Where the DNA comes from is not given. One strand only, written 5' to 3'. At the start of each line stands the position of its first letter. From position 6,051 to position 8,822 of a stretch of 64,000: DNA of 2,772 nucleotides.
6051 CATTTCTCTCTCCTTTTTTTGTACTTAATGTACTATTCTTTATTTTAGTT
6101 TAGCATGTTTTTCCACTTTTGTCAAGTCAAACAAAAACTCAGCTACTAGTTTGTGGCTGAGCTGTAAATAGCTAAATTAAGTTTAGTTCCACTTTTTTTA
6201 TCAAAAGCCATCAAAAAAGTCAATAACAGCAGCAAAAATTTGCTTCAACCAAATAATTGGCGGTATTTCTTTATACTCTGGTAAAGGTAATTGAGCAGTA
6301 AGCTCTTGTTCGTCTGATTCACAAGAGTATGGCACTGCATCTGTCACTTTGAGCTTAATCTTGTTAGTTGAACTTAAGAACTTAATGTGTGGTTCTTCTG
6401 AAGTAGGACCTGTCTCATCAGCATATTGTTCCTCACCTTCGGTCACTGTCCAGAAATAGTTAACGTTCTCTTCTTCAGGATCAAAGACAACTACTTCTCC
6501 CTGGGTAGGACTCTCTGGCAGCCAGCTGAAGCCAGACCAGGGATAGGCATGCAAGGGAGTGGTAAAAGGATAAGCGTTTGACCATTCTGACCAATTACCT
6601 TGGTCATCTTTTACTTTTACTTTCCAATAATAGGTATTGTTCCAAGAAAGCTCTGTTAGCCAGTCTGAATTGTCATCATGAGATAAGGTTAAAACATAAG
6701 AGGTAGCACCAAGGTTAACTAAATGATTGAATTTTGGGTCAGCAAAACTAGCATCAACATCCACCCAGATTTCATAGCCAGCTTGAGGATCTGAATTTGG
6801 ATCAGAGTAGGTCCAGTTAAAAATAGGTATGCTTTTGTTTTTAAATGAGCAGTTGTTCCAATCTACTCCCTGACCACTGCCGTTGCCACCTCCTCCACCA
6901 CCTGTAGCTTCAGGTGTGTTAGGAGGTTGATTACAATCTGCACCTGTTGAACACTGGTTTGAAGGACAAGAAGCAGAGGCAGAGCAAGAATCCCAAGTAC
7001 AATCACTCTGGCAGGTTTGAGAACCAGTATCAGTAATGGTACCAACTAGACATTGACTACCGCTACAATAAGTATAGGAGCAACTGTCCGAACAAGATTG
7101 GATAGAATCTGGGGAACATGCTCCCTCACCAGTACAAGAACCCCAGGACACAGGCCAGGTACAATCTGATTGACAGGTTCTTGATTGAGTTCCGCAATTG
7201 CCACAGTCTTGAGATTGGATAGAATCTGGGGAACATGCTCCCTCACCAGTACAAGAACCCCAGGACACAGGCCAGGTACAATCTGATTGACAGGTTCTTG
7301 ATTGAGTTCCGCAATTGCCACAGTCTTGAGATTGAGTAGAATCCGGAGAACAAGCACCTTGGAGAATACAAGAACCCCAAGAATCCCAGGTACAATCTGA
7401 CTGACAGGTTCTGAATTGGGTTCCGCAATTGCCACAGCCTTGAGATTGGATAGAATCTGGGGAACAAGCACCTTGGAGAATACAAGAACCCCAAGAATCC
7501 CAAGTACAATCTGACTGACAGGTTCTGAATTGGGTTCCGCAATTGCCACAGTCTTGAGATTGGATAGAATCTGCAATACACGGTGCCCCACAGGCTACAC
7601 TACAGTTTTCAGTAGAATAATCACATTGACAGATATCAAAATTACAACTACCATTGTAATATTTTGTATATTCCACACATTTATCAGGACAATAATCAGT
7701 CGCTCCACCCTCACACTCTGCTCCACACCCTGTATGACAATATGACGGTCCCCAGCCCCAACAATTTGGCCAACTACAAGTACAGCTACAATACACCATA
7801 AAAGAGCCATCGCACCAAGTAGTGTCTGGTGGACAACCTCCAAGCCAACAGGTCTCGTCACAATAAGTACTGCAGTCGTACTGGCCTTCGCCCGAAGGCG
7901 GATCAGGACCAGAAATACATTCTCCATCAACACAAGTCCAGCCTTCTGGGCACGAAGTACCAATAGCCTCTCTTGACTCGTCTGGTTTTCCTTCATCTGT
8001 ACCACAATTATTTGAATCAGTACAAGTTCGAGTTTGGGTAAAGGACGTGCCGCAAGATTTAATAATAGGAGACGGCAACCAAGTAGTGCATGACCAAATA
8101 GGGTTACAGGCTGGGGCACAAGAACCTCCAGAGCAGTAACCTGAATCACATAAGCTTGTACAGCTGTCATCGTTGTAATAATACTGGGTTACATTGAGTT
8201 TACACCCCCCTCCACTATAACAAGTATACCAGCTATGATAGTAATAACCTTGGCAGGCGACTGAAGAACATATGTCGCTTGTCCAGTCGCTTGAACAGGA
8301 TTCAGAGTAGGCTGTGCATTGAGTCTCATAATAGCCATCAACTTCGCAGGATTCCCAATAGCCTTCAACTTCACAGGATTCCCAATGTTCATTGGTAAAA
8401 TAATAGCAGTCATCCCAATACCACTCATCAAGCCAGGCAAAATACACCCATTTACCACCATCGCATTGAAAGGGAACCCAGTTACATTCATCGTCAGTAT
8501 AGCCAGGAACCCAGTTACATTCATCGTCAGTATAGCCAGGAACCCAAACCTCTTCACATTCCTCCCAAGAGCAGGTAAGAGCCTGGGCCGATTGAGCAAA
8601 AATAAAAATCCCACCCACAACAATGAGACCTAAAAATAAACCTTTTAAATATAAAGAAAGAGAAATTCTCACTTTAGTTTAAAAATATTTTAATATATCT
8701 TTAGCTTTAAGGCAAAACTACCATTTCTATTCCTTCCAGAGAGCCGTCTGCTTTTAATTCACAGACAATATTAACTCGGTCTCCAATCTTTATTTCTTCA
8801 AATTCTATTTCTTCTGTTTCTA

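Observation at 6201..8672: Paralogous giant Cys-rich proteins with thrombospondin-type-1-like repeats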

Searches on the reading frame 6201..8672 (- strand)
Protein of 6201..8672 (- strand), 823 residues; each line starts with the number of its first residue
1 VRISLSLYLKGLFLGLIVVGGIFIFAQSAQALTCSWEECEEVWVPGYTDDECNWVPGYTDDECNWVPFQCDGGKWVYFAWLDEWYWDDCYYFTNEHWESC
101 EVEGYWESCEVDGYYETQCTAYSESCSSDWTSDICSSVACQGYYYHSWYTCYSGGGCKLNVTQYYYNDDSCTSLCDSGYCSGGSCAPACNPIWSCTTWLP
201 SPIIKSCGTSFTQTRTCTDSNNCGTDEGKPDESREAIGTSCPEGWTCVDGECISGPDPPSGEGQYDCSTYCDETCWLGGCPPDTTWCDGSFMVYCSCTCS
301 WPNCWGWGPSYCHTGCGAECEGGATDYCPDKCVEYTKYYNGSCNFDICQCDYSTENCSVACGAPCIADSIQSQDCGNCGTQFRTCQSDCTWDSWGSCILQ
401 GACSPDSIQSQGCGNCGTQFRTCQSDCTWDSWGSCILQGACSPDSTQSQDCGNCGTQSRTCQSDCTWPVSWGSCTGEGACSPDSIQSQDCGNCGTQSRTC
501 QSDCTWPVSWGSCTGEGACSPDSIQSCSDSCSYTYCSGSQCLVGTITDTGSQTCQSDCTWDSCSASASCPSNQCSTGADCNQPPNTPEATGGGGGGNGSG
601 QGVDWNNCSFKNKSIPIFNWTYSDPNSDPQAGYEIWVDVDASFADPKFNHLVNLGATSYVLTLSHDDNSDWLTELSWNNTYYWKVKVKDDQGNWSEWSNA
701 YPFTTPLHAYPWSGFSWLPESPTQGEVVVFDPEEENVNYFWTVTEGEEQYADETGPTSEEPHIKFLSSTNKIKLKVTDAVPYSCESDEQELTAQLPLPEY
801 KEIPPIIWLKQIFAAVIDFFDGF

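Call 4: search_protein_families(library=pfam, proteins=[window:6201-8672:-], max_evalue=1)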
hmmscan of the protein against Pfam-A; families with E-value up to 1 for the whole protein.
window:6201-8672:- (823 aa): 1 family
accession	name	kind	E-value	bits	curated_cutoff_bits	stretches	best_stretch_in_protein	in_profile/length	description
PF25788.1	Ig_Rha78A_N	-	2.1e-06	28.4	27.4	1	615-706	19-102/105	Rha78A-like, N-terminal immunoglobulin domain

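Call 8: find_homologous_proteins(query=window:6201-8672:-, max_evalue=0.001)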
Query window:6201-8672:- (823 aa): 360 proteins with E <= 0.001 among 3243 candidates; the best 120 are listed.
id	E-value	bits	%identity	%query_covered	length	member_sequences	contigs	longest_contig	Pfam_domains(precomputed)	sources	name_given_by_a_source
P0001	0.0e+0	1934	94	100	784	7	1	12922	PF25788.3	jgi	-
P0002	4.4e-205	702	77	49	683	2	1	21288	PF25788.3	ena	-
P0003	3.0e-158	547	42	24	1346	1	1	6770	PF00526.24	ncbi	-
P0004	2.5e-123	431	44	24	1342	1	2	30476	PF11617.14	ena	-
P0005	2.1e-122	428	46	19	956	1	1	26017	PF11617.14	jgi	-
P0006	4.3e-110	388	42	22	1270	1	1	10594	PF11617.14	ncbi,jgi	ncbi:MAG: hypothetical protein ACI9OJ_001004 [Myxococcota bacterium]|jgi:hypothetical protein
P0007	6.5e-106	374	43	23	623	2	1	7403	-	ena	-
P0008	3.2e-105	371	42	24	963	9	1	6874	-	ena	-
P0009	2.9e-102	362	41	24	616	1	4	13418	-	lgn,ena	-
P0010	1.3e-100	356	32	54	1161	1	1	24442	PF00526.24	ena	-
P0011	7.1e-96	341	39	24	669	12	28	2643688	-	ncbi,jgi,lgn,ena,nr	ncbi:MAG TPA: hypothetical protein PK329_02385 [Myxococcota bacterium]|nr:hypothetical protein [Myxo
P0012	3.2e-95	338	40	24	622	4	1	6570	-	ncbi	-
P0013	6.4e-89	318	36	39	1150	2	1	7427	PF11617.14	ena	-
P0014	5.6e-86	308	57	20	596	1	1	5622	PF11617.14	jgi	jgi:hypothetical protein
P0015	6.0e-85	304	40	26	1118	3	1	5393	PF00526.24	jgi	jgi:hypothetical protein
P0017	6.8e-79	284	51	20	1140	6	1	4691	PF00526.24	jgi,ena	-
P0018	5.6e-76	275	40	26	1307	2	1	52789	PF11617.14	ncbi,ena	-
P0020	3.6e-72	262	39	50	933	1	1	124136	PF25788.3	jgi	-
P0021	5.2e-71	258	56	21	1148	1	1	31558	PF11617.14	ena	-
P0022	2.3e-70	256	43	26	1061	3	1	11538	PF00526.24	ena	-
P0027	1.6e-65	240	42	24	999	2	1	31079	PF00526.24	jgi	jgi:hypothetical protein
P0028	5.3e-65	238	49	21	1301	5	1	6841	PF11617.14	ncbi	-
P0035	4.7e-61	225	41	26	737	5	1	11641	PF08486.16,PF11617.14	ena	-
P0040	2.3e-55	206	57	22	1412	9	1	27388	PF11617.14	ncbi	-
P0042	8.8e-53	198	43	26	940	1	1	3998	PF11617.14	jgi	jgi:hypothetical protein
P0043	1.7e-52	197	43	26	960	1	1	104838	PF11617.14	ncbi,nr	ncbi:MAG: hypothetical protein HYY06_20920 [Deltaproteobacteria bacterium]|nr:hypothetical protein [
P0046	2.0e-50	190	55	19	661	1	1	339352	PF25788.3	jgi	-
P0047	6.0e-50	189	51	20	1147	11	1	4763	PF11617.14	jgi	-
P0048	2.3e-49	187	33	23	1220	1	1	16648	-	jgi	jgi:hypothetical protein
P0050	2.4e-48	183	41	26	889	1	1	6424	PF11617.14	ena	-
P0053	1.4e-46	177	41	25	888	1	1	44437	PF11617.14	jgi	-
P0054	3.7e-46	176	50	20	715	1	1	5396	PF08486.16,PF11617.14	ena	-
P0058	5.0e-44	169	42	23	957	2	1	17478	PF00526.24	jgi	jgi:hypothetical protein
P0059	7.3e-44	168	41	24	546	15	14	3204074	-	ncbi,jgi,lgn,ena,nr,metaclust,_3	ncbi:MAG: hypothetical protein ACOX51_05640 [Myxococcota bacterium]|jgi:hypothetical protein|nr:hypo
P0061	3.1e-43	166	36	23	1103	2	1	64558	-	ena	-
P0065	7.0e-41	159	42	26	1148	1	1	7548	PF11617.14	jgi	jgi:hypothetical protein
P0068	2.5e-40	157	33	26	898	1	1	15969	PF11617.14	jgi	jgi:hypothetical protein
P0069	5.3e-40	156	35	25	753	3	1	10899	PF11617.14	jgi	jgi:hypothetical protein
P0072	9.3e-40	155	46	26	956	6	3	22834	PF11617.14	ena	-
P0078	6.6e-38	149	40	26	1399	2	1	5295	PF00526.24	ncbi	-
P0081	1.8e-37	147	45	21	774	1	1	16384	PF11617.14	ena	-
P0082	1.9e-37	147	40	41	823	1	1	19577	PF25788.3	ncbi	-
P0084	8.8e-37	145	42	26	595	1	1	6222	PF18885.7,PF11617.14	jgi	jgi:hypothetical protein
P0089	7.5e-35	139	38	20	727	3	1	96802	PF11617.14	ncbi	ncbi:MAG: MopE-related protein [bacterium]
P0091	1.7e-34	137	50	24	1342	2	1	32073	PF11617.14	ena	-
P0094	3.2e-33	133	42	18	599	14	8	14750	PF11617.14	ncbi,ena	-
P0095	4.8e-33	133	47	21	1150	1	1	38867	PF07760.17,PF24544.2,PF11617.14,PF16116.11,PF07705.18,PF16158.12,PF23619.2,PF14310.13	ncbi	ncbi:NBR1-Ig-like domain-containing protein [Nanoarchaeota archaeon]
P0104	4.7e-32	129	57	17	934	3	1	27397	PF02412.24,PF11617.14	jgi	jgi:hypothetical protein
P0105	4.8e-32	129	36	35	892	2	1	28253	PF00526.24,PF00147.24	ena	-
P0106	1.6e-31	128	50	17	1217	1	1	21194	PF11617.14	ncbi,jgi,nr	ncbi:MAG: putative metal-binding motif-containing protein [Deltaproteobacteria bacterium]|nr:putativ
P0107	3.5e-31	126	41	23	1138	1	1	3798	PF11617.14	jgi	-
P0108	3.7e-31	126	35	31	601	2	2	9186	PF11617.14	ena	-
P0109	4.9e-31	126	59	17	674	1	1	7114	PF11617.14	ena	-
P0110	9.8e-31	125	36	24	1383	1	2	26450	PF11617.14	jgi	jgi:hypothetical protein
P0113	3.9e-30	123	51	18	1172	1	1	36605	PF11617.14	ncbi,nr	ncbi:MAG: putative metal-binding motif-containing protein [Deltaproteobacteria bacterium]|nr:putativ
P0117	1.6e-29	121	42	21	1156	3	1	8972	PF01839.30,PF11617.14,PF13517.13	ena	-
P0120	3.1e-29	120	46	18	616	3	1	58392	PF02412.24,PF11617.14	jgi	jgi:hypothetical protein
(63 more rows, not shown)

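Call 9: search_protein_families(library=ncbifam, proteins=[window:6201-8672:-, P0003, P0011, P0059], max_evalue=1)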
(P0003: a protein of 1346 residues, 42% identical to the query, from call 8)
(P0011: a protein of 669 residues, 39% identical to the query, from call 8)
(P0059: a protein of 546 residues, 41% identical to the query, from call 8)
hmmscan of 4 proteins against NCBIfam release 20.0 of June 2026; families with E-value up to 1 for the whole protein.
window:6201-8672:- (823 aa): 1 family
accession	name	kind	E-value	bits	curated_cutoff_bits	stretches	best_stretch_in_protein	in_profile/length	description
NF041572.1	rhamnosid_Flavobac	equivalog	0.0049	15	1800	1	673-717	100-145/946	alpha-L-rhamnosidase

P0003 (1346 aa): 0 families

P0011 (669 aa): 0 families

P0059 (546 aa): 0 families

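Call 17: search_protein_families(library=pfam, proteins=[P0020, P0003, P0014, P0010, P0048, P0061], max_evalue=0.01)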
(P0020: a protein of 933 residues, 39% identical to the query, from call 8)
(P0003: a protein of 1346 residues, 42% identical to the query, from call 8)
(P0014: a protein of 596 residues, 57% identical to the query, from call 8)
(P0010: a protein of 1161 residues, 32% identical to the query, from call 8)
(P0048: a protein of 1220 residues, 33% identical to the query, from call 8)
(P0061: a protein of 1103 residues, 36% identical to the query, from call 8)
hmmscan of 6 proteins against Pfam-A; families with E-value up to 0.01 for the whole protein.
P0020 (933 aa): 1 family
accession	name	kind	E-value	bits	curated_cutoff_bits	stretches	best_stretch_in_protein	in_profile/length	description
PF25788.1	Ig_Rha78A_N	-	3.4e-07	30.9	27.4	1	711-812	15-101/105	Rha78A-like, N-terminal immunoglobulin domain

P0003 (1346 aa): 1 family
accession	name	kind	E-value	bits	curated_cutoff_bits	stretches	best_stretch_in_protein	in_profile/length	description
PF00526.23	Dicty_CTDC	-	1.8e-08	34.5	27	3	281-302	2-23/24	Dictyostelium (slime mold) repeat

P0014 (596 aa): 1 family
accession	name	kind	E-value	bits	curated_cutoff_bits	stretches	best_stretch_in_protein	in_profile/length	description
PF11617.13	Cu-binding_MopE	-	9.3e-18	64.6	27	2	157-186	1-30/30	Putative metal-binding motif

P0010 (1161 aa): 1 family
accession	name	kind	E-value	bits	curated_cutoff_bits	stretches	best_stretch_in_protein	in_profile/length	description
PF00526.23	Dicty_CTDC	-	1.5e-06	28.3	27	2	407-430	1-24/24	Dictyostelium (slime mold) repeat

P0048 (1220 aa): 0 families

P0061 (1103 aa): 0 families

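Call 32: find_encoding_contigs(protein=P0001, flank=10000, max_places=4)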
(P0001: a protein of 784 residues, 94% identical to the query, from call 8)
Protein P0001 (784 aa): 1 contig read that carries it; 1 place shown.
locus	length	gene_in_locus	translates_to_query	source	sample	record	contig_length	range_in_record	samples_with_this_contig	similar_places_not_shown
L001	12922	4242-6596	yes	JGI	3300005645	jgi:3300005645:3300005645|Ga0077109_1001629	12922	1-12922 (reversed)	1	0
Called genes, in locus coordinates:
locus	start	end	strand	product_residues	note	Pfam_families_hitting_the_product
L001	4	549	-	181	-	-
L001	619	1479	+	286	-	PF05697:Trigger_N, PF05698:Trigger_C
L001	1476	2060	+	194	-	PF00574:CLP_protease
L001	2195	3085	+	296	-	-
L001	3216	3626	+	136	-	-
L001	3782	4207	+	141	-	-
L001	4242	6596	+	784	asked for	PF25788:Ig_Rha78A_N (weak)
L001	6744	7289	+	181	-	-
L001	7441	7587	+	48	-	-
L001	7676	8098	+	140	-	-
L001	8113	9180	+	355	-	PF06819:Arc_PepC (faint)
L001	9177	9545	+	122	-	-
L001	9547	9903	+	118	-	PF27806:HxsD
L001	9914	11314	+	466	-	PF04055:Radical_SAM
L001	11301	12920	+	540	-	?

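Call 33: find_encoding_contigs(protein=P0020, flank=10000, max_places=3)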
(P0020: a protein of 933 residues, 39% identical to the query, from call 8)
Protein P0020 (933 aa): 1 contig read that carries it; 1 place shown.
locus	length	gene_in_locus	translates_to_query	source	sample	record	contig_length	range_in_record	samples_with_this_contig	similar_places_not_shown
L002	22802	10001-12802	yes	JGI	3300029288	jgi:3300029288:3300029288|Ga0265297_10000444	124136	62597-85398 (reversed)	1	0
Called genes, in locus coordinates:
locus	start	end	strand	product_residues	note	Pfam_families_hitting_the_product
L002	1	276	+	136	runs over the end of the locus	PF00252:Ribosomal_L16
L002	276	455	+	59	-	PF00831:Ribosomal_L29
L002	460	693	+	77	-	PF00366:Ribosomal_S17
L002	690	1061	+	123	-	PF00238:Ribosomal_L14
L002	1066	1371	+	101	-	PF00467:KOW, PF17136:ribosomal_L24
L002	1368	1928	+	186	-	PF00281:Ribosomal_L5, PF00673:Ribosomal_L5_C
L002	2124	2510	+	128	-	PF00410:Ribosomal_S8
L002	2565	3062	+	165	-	PF00347:Ribosomal_L6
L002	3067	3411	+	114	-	PF00861:Ribosomal_L18p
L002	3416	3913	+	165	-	PF00333:Ribosomal_S5, PF03719:Ribosomal_S5_C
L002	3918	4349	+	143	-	PF00828:Ribosomal_L27A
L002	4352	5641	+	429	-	PF00344:SecY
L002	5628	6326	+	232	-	PF00406:ADK, PF13207:AAA_17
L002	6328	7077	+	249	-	PF00557:Peptidase_M24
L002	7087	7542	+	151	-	PF06695:Sm_multidrug_ex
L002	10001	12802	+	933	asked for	PF25788:Ig_Rha78A_N (weak)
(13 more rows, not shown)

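Call 53: find_encoding_contigs(protein=P0082, flank=8000, max_places=2)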
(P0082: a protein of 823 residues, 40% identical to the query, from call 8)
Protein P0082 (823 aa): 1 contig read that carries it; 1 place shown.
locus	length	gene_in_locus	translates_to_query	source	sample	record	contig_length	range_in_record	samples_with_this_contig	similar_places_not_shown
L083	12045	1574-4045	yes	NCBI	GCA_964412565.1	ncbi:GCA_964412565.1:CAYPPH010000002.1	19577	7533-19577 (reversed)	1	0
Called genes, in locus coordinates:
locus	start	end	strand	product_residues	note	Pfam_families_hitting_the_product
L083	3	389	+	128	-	?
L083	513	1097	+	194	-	-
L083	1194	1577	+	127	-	-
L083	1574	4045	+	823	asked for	PF25788:Ig_Rha78A_N (weak)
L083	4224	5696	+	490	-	PF12072:RNase_Y_N, PF00013:KH_1, PF22891:KH_PNO1_2nd (weak), PF01966:HD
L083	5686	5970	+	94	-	PF18291:HU-HIG (weak), PF00216:Bac_DNA_binding, PF18175:HU-CCDC81_bac_2 (weak)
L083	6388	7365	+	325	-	PF00512:HisKA, PF02518:HATPase_c, PF14501:HATPase_c_5 (weak)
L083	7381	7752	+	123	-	PF00072:Response_reg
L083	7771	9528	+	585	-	PF05157:MshEN, PF00437:T2SSE, PF03215:Rad17 (faint)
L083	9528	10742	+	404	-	PF28597:T2SSF_N (weak), PF00482:T2SSF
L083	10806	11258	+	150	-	PF07963:N_methyl (weak), PF12019:GspH (weak)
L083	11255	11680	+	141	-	PF07963:N_methyl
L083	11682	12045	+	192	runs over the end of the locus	PF07963:N_methyl (faint)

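Call 54: find_encoding_contigs(protein=P0046, flank=8000, max_places=2)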
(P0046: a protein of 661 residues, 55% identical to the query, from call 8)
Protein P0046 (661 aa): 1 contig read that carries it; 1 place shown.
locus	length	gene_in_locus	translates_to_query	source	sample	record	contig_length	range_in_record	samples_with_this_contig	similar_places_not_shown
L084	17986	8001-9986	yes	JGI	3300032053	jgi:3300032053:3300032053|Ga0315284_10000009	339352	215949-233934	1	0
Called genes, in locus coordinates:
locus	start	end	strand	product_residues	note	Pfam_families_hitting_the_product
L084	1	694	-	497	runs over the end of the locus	PF03065:Glyco_hydro_57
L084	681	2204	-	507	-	PF08323:Glyco_transf_5, PF13579:Glyco_trans_4_4 (faint), PF00534:Glycos_transf_1, PF13692:Glyco_trans_1_4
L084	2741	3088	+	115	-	-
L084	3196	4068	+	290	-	PF10648:Gmad2, PF10646:Germane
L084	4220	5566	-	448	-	PF00226:DnaJ (weak), PF03572:Peptidase_S41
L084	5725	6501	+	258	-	-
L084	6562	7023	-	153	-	-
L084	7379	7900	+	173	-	-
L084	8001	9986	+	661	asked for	PF25788:Ig_Rha78A_N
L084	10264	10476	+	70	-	-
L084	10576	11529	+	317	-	PF00150:Cellulase (weak), PF02449:Glyco_hydro_42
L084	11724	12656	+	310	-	PF00480:ROK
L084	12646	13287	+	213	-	PF13462:Thioredoxin_4, PF01323:DSBA (weak)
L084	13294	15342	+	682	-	PF22745:Nlig-Ia, PF01653:DNA_ligase_aden, PF03120:OB_DNA_ligase, PF03119:DNA_ligase_ZBD, PF14520:HHH_5 (faint), PF12826:HHH_2, PF00533:BRCT, PF12738:PTCB-BRCT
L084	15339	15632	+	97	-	PF02686:GatC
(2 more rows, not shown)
